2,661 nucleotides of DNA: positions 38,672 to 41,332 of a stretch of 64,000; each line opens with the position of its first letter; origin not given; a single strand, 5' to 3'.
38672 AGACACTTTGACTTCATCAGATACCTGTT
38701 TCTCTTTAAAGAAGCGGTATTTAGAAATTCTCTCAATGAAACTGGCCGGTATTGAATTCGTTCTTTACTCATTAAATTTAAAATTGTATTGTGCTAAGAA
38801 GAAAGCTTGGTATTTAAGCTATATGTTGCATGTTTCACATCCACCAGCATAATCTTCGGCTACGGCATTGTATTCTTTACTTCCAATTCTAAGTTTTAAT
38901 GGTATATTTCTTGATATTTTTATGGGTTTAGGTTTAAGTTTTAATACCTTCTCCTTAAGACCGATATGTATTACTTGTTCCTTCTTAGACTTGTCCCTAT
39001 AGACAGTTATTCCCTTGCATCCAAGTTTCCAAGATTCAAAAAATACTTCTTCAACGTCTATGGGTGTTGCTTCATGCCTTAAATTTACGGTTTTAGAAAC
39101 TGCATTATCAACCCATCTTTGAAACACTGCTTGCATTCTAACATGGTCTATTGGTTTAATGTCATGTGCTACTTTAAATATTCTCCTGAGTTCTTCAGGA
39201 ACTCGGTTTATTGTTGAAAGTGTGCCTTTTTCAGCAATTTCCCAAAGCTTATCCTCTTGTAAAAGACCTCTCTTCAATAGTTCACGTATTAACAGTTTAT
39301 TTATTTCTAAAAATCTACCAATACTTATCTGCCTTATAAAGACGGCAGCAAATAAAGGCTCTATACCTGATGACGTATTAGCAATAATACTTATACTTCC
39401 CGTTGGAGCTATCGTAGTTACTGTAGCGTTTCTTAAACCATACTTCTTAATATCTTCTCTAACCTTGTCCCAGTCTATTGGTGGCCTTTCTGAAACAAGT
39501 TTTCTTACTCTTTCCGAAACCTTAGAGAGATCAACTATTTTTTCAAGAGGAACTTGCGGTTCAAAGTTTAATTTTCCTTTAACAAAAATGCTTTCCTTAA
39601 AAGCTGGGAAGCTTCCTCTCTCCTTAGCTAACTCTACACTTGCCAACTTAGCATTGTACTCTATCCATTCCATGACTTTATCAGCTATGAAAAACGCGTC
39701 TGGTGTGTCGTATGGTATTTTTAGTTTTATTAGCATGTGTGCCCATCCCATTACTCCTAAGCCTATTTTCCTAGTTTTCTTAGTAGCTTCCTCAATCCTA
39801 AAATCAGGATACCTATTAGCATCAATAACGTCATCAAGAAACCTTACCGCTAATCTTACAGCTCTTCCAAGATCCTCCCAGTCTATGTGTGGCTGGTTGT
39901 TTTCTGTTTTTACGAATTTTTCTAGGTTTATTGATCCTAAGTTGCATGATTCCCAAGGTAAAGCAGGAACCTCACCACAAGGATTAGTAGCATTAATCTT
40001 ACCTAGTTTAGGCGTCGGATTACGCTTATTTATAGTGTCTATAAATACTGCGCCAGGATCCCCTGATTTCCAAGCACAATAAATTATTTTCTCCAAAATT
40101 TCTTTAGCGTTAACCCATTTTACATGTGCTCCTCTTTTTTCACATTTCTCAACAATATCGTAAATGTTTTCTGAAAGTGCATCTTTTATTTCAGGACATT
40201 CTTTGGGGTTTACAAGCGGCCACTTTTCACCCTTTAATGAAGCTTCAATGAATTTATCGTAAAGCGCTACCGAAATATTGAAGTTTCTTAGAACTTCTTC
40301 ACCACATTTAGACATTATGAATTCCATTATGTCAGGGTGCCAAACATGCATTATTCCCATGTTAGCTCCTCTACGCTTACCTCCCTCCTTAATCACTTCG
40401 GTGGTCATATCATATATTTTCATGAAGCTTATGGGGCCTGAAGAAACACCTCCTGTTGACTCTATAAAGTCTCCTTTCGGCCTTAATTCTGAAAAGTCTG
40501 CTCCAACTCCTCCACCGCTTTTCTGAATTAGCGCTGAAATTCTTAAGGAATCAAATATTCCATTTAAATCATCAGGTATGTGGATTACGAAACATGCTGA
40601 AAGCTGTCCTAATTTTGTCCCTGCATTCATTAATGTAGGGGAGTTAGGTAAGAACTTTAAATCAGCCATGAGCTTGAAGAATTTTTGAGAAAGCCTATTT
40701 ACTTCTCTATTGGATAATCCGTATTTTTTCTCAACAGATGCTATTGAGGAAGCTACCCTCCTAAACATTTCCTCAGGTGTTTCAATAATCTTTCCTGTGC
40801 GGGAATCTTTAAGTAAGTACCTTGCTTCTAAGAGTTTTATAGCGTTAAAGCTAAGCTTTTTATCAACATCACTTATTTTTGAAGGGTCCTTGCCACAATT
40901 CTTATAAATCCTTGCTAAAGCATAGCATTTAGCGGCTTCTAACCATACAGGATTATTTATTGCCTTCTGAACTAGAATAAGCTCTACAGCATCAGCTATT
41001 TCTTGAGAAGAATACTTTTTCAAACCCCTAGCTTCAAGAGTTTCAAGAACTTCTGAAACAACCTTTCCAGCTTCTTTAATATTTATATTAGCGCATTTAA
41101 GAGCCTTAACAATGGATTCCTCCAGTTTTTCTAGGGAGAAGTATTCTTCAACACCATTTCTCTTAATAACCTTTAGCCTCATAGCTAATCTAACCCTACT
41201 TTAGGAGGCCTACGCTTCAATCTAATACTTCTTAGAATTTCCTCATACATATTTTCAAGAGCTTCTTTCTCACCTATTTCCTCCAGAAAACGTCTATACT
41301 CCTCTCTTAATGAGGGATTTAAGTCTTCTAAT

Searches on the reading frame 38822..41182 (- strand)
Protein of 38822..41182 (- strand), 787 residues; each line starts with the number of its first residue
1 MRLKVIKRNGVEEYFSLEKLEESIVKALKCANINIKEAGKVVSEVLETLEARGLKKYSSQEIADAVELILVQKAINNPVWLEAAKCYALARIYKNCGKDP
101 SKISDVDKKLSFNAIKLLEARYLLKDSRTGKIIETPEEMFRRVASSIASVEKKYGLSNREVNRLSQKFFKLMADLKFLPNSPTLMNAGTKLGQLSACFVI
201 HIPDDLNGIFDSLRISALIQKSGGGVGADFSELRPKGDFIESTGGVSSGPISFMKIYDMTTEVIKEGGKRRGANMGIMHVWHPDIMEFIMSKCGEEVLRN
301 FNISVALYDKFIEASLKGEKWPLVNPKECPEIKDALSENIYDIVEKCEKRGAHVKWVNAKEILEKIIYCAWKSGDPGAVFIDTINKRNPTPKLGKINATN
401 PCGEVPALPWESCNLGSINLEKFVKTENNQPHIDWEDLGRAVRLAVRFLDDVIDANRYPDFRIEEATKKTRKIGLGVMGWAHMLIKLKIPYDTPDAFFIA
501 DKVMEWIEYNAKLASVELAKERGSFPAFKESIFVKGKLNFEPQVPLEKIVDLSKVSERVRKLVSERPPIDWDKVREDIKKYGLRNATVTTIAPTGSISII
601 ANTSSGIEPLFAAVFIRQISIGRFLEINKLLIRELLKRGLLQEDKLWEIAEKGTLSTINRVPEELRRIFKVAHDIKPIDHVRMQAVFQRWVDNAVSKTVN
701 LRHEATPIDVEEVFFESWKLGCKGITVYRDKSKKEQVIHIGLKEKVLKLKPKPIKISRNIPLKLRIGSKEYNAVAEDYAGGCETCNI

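Call 66: search_protein_families(library=pfam, proteins=[window:38822-41182:-], max_evalue=0.00001)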
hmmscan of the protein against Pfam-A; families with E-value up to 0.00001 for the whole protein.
window:38822-41182:- (787 aa): 3 families
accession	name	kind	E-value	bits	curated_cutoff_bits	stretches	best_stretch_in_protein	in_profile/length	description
PF02867.20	Ribonuc_red_lgC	-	4.8e-162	540.7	23.9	1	195-728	1-523/523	Ribonucleotide reductase, barrel domain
PF00317.26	Ribonuc_red_lgN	-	1.5e-25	89.5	28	1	109-192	2-77/77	Ribonucleotide reductase, all-alpha domain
PF03477.21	ATP-cone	-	4.7e-11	43.5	25.8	1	4-74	2-69/88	ATP cone domain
